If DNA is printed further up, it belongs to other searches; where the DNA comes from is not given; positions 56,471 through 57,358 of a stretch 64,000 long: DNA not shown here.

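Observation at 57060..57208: SlyD C-terminal His/Cys/Gly-rich metal-binding tail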

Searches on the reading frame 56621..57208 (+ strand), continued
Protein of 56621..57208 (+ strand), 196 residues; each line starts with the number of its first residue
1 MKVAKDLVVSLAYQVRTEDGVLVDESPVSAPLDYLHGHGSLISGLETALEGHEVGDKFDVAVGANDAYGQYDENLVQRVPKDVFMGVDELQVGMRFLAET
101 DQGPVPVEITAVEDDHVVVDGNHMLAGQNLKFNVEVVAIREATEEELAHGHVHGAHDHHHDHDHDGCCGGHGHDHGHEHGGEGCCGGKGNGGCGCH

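Call 17: list_cluster_members(proteins=[window:56621-57208:+, P0004, L001:301-849:+, P0012])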
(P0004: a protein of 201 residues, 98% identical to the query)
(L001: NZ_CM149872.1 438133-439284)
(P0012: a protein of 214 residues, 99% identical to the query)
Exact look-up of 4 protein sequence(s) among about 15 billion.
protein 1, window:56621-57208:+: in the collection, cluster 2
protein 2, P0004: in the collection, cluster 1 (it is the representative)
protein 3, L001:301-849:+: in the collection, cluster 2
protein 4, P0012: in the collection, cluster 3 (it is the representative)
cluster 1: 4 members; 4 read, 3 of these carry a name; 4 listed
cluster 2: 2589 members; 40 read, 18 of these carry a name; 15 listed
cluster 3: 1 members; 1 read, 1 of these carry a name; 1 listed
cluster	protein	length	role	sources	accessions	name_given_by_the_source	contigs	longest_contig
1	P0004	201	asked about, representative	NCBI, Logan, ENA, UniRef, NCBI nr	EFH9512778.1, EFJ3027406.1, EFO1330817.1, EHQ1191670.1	TPA: peptidylprolyl isomerase [Escherichia coli] | peptidylprolyl isomerase n=1 Tax=Escherichia coli TaxID=562 RepID=UPI00097E5B9C | peptidylprolyl isomerase [Escherichia coli]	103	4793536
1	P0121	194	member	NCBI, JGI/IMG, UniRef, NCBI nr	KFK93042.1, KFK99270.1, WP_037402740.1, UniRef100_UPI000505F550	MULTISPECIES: peptidylprolyl isomerase [unclassified Serratia (in: enterobacteria)] | peptidylprolyl isomerase n=1 Tax=unclassified Serratia (in: enterobacteria) TaxID=2647522 ...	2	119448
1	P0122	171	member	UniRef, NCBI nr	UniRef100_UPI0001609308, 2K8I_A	Peptidyl-prolyl cis-trans isomerase n=1 Tax=Escherichia coli TaxID=562 RepID=UPI0001609308 | Chain A, Peptidyl-prolyl cis-trans isomerase [Escherichia coli]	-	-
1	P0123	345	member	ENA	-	-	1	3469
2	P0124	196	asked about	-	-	peptidylprolyl isomerase [Escherichia coli] | FKBP-type peptidyl-prolyl cis-trans isomerase SlyD | FKBP-type peptidyl-prolyl cis-trans isomerase SlyD n=87 Tax=root TaxID=1 RepID=SLYD_ECOLI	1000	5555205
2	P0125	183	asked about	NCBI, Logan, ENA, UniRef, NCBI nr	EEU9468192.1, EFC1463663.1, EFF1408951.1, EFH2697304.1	peptidylprolyl isomerase [Escherichia coli] | Peptidyl-prolyl cis-trans isomerase n=1 Tax=Escherichia coli TaxID=562 ...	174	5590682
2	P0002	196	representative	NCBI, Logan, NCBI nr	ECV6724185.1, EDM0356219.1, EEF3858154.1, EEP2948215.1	peptidylprolyl isomerase [Salmonella enterica]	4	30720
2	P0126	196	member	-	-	peptidylprolyl isomerase [Escherichia coli] | peptidylprolyl isomerase n=1 Tax=Escherichia coli TaxID=562 RepID=UPI000BE1D187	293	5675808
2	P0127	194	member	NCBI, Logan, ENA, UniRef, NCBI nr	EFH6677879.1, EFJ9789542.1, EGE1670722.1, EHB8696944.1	peptidylprolyl isomerase [Escherichia coli] | peptidylprolyl isomerase n=1 Tax=Escherichia coli TaxID=562 RepID=UPI000B42BE79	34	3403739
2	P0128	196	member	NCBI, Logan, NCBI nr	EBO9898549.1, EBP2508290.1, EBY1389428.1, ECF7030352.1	peptidylprolyl isomerase [Salmonella enterica subsp. enterica] | peptidylprolyl isomerase [Salmonella enterica]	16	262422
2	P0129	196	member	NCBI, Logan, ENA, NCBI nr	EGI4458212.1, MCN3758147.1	peptidylprolyl isomerase [Escherichia coli]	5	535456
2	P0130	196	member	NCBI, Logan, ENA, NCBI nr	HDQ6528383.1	TPA: peptidylprolyl isomerase [Escherichia coli O75:H8] | peptidylprolyl isomerase [Escherichia coli O75:H8]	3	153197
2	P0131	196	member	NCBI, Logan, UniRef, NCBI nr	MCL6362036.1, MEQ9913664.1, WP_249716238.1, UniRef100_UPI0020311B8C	peptidylprolyl isomerase [Pectobacterium polaris] | peptidylprolyl isomerase n=1 Tax=Pectobacterium polaris TaxID=2042057 RepID=UPI0020311B8C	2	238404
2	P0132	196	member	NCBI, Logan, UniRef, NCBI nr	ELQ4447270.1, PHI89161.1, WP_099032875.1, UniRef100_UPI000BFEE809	peptidylprolyl isomerase [Salmonella enterica] | peptidylprolyl isomerase n=1 Tax=Salmonella enterica TaxID=28901 RepID=UPI000BFEE809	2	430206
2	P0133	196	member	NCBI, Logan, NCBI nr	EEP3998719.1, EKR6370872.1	peptidylprolyl isomerase [Salmonella enterica] | peptidylprolyl isomerase [Salmonella enterica subsp. enterica serovar Typhimurium]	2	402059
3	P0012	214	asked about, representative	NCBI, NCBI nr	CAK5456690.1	FKBP-type peptidyl-prolyl cis-trans isomerase SlyD [Escherichia coli]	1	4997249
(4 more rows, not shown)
